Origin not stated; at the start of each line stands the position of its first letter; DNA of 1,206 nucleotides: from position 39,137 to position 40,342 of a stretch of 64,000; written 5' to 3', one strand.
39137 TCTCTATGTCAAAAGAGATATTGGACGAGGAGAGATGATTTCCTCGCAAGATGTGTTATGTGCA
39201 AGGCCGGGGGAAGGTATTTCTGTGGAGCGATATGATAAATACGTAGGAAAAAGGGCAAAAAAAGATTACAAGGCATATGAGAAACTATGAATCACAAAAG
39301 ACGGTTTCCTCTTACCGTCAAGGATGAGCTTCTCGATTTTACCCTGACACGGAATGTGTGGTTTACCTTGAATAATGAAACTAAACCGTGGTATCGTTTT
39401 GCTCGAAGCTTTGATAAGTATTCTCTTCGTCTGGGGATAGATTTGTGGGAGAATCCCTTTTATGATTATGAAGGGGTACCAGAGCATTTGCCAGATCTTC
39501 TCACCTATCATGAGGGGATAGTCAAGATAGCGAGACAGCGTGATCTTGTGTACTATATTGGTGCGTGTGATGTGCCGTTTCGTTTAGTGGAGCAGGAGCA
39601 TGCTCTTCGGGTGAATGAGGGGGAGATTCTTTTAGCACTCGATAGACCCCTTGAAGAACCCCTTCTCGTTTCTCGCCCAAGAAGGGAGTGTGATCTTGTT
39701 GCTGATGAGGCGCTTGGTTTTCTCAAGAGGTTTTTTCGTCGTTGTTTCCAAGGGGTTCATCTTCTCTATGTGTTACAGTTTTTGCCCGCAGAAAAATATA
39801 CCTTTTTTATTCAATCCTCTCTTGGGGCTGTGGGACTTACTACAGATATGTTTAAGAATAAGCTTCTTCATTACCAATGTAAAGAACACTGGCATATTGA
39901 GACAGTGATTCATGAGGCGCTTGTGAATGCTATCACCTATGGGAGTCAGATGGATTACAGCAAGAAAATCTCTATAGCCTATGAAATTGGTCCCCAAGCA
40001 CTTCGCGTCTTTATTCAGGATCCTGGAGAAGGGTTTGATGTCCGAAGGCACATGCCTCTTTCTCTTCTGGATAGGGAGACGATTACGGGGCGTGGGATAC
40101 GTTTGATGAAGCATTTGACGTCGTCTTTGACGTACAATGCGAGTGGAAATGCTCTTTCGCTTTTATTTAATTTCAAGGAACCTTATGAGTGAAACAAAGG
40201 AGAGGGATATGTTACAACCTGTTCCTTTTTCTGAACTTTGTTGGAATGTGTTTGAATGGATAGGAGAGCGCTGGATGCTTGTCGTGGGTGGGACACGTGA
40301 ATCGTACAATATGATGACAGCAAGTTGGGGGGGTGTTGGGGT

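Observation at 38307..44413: Six tightly translationally coupled genes mix a NeuB-like synthase, an RsbW-like kinase, a flavin-reductase-like protein, a lycopene-cyclase-domain protein, an esterase and a membrane PP2C phosphatase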

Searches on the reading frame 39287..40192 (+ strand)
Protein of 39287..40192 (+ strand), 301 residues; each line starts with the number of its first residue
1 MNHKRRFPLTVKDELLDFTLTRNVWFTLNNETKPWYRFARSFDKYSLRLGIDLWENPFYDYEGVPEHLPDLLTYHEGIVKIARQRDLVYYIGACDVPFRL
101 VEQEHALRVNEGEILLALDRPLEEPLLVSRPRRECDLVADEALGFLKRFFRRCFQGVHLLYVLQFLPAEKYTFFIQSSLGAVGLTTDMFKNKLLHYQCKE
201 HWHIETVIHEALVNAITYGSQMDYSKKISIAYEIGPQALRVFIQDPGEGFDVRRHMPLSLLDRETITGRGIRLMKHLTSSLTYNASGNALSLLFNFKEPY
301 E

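Call 3: search_protein_families(library=pfam, proteins=[window:39287-40192:+], max_evalue=0.01)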
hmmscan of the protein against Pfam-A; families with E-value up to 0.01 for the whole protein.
window:39287-40192:+ (301 aa): 2 families
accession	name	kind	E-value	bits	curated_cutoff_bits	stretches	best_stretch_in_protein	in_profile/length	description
PF13581.12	HATPase_c_2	-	2.3e-14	54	27.4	1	198-292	26-125/127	Histidine kinase-like ATPase domain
PF02518.31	HATPase_c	-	0.002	19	26.4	1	204-276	6-82/111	Histidine kinase-, DNA gyrase B-, and HSP90-like ATPase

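Call 4: search_protein_families(library=ncbifam, proteins=[window:39287-40192:+], max_evalue=0.01)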
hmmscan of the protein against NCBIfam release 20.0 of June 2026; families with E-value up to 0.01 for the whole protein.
window:39287-40192:+ (301 aa): 2 families
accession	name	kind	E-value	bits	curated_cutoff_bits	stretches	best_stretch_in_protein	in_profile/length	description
TIGR01925.2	spIIAB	equivalog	2.4e-06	27.5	135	1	195-282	29-119/137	anti-sigma F factor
NF003144.0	PRK04069.1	equivalog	0.0014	18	145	1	205-254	44-93/161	anti-sigma B factor RsbW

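Call 7: find_homologous_proteins(query=window:39287-40192:+)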
Query window:39287-40192:+ (301 aa): 7 proteins with E <= 0.001 among 1456 candidates.
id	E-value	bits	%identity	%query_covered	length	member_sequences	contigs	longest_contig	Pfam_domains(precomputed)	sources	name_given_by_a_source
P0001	5.4e-173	592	83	100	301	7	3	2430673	PF13581.13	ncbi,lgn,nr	ncbi:Histidine kinase-like ATPase domain protein [Brevinematales bacterium NS]|nr:ATP-binding protei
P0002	2.8e-151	521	74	99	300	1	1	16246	PF13581.13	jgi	-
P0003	1.8e-146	505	69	100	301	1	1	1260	PF13581.13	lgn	-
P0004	1.8e-141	489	68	99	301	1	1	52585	PF13581.13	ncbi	-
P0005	3.2e-137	475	68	99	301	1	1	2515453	PF13581.13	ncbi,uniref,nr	ncbi:ATP-binding protein [Thermospira aquatica]|uniref:ATP-binding protein n=1 Tax=Thermospira aquat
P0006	1.2e-121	424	78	76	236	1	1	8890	-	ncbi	ncbi:MAG: hypothetical protein ACK4HQ_03280 [Brevinematales bacterium]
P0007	1.4e-118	414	61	100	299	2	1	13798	PF13581.13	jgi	-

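Call 8: find_encoding_contigs(protein=P0005, flank=10000, max_places=2)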
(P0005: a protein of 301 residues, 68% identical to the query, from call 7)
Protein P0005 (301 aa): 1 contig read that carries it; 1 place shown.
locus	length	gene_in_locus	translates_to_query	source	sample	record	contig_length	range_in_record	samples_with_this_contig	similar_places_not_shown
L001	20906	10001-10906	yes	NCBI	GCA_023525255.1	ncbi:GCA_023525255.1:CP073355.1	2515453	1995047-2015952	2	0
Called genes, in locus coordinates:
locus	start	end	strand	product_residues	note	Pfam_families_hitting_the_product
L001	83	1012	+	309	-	PF02653:BPD_transp_2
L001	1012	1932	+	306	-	PF02653:BPD_transp_2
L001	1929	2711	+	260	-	PF00005:ABC_tran, PF13304:AAA_21 (faint), PF12399:BCA_ABC_TP_C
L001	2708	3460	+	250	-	PF00005:ABC_tran, PF13304:AAA_21 (faint)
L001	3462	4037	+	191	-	PF02659:Mntp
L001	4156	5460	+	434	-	PF03952:Enolase_N, PF00113:Enolase_C, PF07476:MAAL_C (weak), PF13378:MR_MLE_C (weak)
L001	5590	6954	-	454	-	PF07690:MFS_1, PF13347:MFS_2, PF03092:BT1 (weak), PF03209:PUCC (weak)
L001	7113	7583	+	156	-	PF00872:Transposase_mut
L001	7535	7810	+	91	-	PF00872:Transposase_mut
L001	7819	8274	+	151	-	PF00872:Transposase_mut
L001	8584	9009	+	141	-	-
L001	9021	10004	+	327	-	PF03102:NeuB, PF08666:SAF (weak)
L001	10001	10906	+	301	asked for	PF13581:HATPase_c_2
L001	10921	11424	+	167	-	PF01613:Flavin_Reduct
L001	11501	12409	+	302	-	PF12146:Hydrolase_4 (weak)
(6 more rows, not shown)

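Call 9: find_encoding_contigs(protein=P0007, flank=10000, max_places=2)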
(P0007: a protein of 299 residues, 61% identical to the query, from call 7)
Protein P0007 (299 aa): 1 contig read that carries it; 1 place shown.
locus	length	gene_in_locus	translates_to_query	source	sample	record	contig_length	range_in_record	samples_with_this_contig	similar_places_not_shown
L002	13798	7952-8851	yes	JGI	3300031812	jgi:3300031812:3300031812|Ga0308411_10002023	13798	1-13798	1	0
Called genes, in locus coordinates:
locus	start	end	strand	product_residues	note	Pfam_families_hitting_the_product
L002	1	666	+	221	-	?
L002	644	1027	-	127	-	PF13466:STAS_2, PF01740:STAS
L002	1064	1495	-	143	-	PF13581:HATPase_c_2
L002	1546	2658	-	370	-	PF07228:SpoIIE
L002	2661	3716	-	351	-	PF00465:Fe-ADH, PF13685:Fe-ADH_2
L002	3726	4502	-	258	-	PF00702:Hydrolase, PF13344:Hydrolase_6, PF13419:HAD_2 (weak), PF13242:Hydrolase_like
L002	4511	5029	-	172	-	PF14512:TM1586_NiRdase (faint), PF00881:Nitroreductase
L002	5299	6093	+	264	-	PF08239:SH3_3 (faint)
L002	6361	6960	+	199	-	-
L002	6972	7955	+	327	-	PF03102:NeuB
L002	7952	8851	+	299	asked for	PF13581:HATPase_c_2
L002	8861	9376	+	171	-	PF01613:Flavin_Reduct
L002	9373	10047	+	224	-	PF18916:Lycopene_cyc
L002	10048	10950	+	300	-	PF12146:Hydrolase_4 (weak)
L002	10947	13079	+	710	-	PF07228:SpoIIE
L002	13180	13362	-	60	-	PF13451:zf_Tbcl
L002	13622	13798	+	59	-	?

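Call 11: find_encoding_contigs(protein=P0001, flank=10000, max_places=2)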
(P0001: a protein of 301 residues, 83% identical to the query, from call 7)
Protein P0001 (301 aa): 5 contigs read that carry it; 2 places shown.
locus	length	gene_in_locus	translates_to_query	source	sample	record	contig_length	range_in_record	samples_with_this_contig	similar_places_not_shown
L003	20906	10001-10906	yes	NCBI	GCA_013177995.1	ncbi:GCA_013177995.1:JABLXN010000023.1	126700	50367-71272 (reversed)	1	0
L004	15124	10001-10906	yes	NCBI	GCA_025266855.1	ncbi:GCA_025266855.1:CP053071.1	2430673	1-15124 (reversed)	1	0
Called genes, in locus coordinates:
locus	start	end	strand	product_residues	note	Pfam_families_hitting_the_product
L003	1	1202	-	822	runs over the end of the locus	-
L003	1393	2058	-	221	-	PF02985:HEAT (faint), PF13513:HEAT_EZ (faint), PF13646:HEAT_2 (weak), PF03130:HEAT_PBS (faint), PF13646:HEAT_2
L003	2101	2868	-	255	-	PF01975:SurE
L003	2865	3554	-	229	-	-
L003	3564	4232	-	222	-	-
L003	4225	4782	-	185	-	PF10469:AKAP7_NLS (weak), PF02834:LigT_PEase, PF13563:2_5_RNA_ligase2, PF02834:LigT_PEase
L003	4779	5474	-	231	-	PF00571:CBS, PF03471:CorC_HlyC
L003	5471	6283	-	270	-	-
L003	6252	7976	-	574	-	PF00587:tRNA-synt_2b, PF04073:tRNA_edit, PF03129:HGTP_anticodon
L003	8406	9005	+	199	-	-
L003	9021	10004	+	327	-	PF03102:NeuB, PF08666:SAF (weak)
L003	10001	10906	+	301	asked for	PF13581:HATPase_c_2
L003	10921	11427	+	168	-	PF01613:Flavin_Reduct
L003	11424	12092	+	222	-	PF18916:Lycopene_cyc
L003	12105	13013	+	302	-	PF00326:Peptidase_S9 (faint), PF12146:Hydrolase_4 (weak)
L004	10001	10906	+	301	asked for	PF13581:HATPase_c_2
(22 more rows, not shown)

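Call 12: find_encoding_contigs(protein=P0004, flank=10000, max_places=2)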
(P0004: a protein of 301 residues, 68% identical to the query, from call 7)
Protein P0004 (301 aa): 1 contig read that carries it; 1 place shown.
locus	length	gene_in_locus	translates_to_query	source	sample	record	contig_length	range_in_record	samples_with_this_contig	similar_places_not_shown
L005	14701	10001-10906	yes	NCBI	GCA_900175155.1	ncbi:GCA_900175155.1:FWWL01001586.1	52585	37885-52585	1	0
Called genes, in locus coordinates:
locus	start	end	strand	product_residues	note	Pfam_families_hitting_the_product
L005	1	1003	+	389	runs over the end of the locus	PF13433:Peripla_BP_5, PF13458:Peripla_BP_6, PF01094:ANF_receptor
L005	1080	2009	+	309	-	PF02653:BPD_transp_2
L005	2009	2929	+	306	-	PF02653:BPD_transp_2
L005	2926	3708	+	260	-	PF00005:ABC_tran, PF13304:AAA_21 (faint), PF12399:BCA_ABC_TP_C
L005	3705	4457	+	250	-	PF00005:ABC_tran, PF13304:AAA_21 (faint)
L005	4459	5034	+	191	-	PF02659:Mntp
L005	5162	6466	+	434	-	PF03952:Enolase_N, PF00113:Enolase_C, PF07476:MAAL_C (weak), PF13378:MR_MLE_C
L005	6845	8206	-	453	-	PF07690:MFS_1, PF13347:MFS_2, PF03092:BT1 (weak), PF03209:PUCC (faint)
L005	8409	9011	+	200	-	-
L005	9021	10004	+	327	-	PF03102:NeuB, PF08666:SAF (weak)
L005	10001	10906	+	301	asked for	PF13581:HATPase_c_2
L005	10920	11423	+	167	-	PF01613:Flavin_Reduct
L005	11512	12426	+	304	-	PF12146:Hydrolase_4 (faint)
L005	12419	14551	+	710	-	PF07228:SpoIIE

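Call 22: predict_structure(alignment_id=A1)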
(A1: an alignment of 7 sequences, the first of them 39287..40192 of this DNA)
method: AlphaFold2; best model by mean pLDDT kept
length: 301 residues; sequences in the alignment: 7
mean_pLDDT: 51.4   pTM: 0.52
mean pLDDT of the five models: 51.4, 50.4, 48.8, 42.2, 35.9
residues with pLDDT >= 90: 14; 70-90: 73; 50-70: 54; < 50: 160
segments of 3 or more residues with pLDDT < 50: 1-20, 42-44, 169-301
pLDDT, mean of each block of 10 residues (from residue 1): 23 32 62 56 58 60 69 84 90 87 87 85 82 55 73 83 65 37 35 28 29 32 28 28 31 28 29 33 28 26 28
secondary structure, 60 per line:
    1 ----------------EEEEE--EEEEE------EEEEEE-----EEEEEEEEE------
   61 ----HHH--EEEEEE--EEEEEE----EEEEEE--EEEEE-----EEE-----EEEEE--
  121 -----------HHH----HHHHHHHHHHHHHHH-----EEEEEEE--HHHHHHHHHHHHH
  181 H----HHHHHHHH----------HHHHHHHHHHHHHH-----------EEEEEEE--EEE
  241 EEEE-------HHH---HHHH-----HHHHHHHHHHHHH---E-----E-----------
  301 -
elements in order: E17-21 E24-28 E35-40 E46-54 E70-75 E78-83 E88-93 E96-100 E106-108 E114-118 H139-153 E159-165 H168-181 H186-193 H204-217 E229-235 E238-244 H258-261 H267-279

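Call 25: fold_search(model_id=the predicted structure, library=pdb)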
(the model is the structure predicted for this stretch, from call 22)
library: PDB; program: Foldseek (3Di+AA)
matches with E <= 10: 415; with E <= 0.001: 0
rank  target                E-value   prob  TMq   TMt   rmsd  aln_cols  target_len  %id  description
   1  6rre_C                3.5e-02  0.54  0.26  0.20  13.5       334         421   11  SidD, deAMPylase from Legionella pneumophila (released 2020-10-07)
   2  3w40_A                4.1e-02  0.98  0.32  0.46   6.8       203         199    8  Crystal structure of RsbX in complex with magnesium in space group P1 (released 2014-01-22)
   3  6rre_B                1.3e-01  0.28  0.19  0.15  13.1       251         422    9  SidD, deAMPylase from Legionella pneumophila (released 2020-10-07)
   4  6rre_E                1.5e-01  0.25  0.21  0.16  11.6       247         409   10  SidD, deAMPylase from Legionella pneumophila (released 2020-10-07)
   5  6rre_D                1.9e-01  0.30  0.26  0.20  13.3       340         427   10  SidD, deAMPylase from Legionella pneumophila (released 2020-10-07)
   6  6rre_F                3.1e-01  0.28  0.23  0.18  11.9       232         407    9  SidD, deAMPylase from Legionella pneumophila (released 2020-10-07)
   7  6rre_A                3.1e-01  0.13  0.19  0.15  14.4       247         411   10  SidD, deAMPylase from Legionella pneumophila (released 2020-10-07)
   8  7ox5_M                3.3e-01  0.06  0.11  0.15  18.2       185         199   11  hIL-9:hIL-9Ra complex (released 2022-12-28)
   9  7nsk_B                3.4e-01  0.10  0.16  0.07  16.2       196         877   10  Endoplasmic reticulum aminopeptidase 2 complexed with a hydroxamic ligand (released 2022-06-22)
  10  1egj_A                3.9e-01  0.08  0.11  0.23  10.6       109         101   10  DOMAIN 4 OF THE BETA COMMON CHAIN IN COMPLEX WITH AN ANTIBODY (released 2001-02-15)
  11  9rbq_J                4.1e-01  0.05  0.13  0.10  40.8       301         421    9  Semliki Forest virus trimer 1 in complex with ApoER2 LA5 (released 2026-01-14)
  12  4y5v_C                4.3e-01  0.04  0.10  0.14  18.8       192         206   11  Diabody 305 complex with EpoR (released 2015-04-29)
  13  3bes_R                4.9e-01  0.05  0.11  0.13  19.1       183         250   10  Structure of a Poxvirus ifngbp/ifng Complex (released 2008-02-12)
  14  7pq4_MODEL_1_A        5.2e-01  0.44  0.15  0.42   6.3        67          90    6  NMR Structure of RgpB C-terminal Domain (released 2022-09-28)
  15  4i18_C                5.5e-01  0.05  0.11  0.16  16.4       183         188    8  Crystal structure of human prolactin receptor complexed with Fab fragment (released 2013-11-20)
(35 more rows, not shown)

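Call 43: search_protein_representatives(alignment_id=A1)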
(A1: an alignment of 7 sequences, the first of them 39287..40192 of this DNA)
Query: 7 sequences, 301 profile positions. Proteins with E-value up to 0.001 (for the whole library): 2502; up to 1e-10: 63; up to 1e-30: 17. The best 150 are listed.
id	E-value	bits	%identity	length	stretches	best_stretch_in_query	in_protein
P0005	1.6e-172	589.0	-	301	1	1-300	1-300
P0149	2.8e-63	230.3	-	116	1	188-300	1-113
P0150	7.4e-52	192.8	-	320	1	5-299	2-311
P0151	6.4e-47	176.6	-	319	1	5-296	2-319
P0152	2.1e-46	174.9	-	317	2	151-296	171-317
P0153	1.7e-45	171.9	-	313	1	6-296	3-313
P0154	1.8e-45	171.8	-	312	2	157-296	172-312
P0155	1.8e-44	168.6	-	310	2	133-296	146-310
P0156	9.3e-44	166.2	-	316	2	110-296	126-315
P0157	1.4e-42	162.4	-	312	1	5-296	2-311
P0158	3.9e-42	160.9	-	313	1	5-296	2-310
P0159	5.8e-41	157.1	-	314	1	5-296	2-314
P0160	4.7e-39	150.8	-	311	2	139-296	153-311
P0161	1.7e-36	142.4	-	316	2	27-295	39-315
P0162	4.8e-36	140.9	-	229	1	86-296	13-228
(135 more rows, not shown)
